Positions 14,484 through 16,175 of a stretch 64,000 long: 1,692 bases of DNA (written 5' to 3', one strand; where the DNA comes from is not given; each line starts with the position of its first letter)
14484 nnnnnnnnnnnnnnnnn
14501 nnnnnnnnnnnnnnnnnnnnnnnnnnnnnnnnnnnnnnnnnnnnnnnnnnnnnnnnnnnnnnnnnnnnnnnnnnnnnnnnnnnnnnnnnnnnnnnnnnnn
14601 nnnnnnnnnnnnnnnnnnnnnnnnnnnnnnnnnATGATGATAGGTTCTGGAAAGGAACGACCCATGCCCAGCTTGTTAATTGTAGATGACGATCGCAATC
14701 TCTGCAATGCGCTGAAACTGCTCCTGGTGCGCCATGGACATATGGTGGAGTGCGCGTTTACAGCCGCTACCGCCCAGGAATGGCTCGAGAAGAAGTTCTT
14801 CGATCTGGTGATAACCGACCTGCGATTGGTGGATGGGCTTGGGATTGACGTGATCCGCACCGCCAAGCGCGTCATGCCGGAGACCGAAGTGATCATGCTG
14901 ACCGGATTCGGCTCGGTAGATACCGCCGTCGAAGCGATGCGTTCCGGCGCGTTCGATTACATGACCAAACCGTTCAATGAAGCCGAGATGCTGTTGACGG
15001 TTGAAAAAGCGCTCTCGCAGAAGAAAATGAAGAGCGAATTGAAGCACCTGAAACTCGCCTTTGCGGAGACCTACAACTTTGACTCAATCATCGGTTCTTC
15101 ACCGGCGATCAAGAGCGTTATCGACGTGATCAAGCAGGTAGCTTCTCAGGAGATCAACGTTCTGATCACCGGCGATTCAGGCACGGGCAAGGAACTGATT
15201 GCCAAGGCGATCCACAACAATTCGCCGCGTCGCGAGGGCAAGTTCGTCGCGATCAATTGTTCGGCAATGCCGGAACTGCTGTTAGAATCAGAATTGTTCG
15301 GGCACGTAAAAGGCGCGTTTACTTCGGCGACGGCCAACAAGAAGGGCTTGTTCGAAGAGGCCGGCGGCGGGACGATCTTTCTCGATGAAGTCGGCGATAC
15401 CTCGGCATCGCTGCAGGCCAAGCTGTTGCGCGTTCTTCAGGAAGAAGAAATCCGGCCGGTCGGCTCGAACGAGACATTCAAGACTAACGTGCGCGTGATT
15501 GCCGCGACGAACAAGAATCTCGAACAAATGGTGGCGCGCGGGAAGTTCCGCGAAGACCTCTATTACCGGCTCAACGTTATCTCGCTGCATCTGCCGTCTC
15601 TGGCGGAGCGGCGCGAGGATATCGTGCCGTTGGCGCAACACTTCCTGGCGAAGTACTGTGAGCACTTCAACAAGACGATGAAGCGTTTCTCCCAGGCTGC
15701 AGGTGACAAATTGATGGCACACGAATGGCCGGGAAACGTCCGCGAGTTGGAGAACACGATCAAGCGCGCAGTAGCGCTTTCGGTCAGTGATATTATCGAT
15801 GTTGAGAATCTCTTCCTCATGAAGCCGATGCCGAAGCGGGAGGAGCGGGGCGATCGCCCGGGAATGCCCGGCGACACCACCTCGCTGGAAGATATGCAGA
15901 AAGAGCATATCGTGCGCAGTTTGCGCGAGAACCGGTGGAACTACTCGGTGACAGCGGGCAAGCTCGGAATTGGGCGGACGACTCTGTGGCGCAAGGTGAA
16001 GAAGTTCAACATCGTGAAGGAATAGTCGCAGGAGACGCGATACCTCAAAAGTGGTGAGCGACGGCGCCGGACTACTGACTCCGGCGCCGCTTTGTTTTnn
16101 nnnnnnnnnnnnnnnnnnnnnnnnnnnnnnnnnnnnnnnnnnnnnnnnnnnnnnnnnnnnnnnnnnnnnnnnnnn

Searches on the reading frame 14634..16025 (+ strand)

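Call 62: search_protein_families(library=pfam, proteins=[window:14634-16025:+], max_evalue=0.001)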
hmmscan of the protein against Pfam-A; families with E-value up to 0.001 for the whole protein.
window:14634-16025:+ (463 aa): 13 families
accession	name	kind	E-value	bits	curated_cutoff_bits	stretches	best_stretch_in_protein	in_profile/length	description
PF00158.32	Sigma54_activat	-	1.8e-72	242.9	20.2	1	152-318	1-167/168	Sigma-54 interaction domain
PF14532.12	Sigma54_activ_2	-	2.7e-25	89.6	25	1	153-323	1-138/138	Sigma-54 interaction domain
PF25601.1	AAA_lid_14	-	2.2e-24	85.5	27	1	325-393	2-70/87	AAA+ ATPase lid domain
PF00072.30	Response_reg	-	2.3e-22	79.7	30.2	1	15-123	2-110/111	Response regulator receiver domain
PF02954.25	HTH_8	-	9.9e-11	41.6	22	1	417-458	1-42/42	Bacterial regulatory protein, Fis family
PF07728.20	AAA_5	-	2.5e-08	34.4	22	1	175-295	1-124/139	AAA domain (dynein-related subfamily)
PF00004.35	AAA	-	6.9e-08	33.5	21.2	1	176-306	1-124/131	ATPase family associated with various cellular activities (AAA)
PF00493.29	MCM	-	1e-05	25.2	23.3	1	171-298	55-177/224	MCM P-loop domain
PF13191.12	AAA_16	-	2.4e-05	25.3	32.6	1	153-230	3-87/167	AAA ATPase domain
PF07724.20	AAA_2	-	2.4e-05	24.9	27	1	172-301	2-132/166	AAA domain (Cdc48 subfamily)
PF01078.27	Mg_chelatase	-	0.00012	22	20.3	0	234-294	96-158/207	Magnesium chelatase, subunit ChlI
PF12775.13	AAA_7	-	0.00018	21.5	25.8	1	163-212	23-72/181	P-loop containing dynein motor region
PF20030.5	bpMoxR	-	0.00019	21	27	1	161-294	19-146/205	MoxR domain in the MoxR-vWA-beta-propeller ternary systems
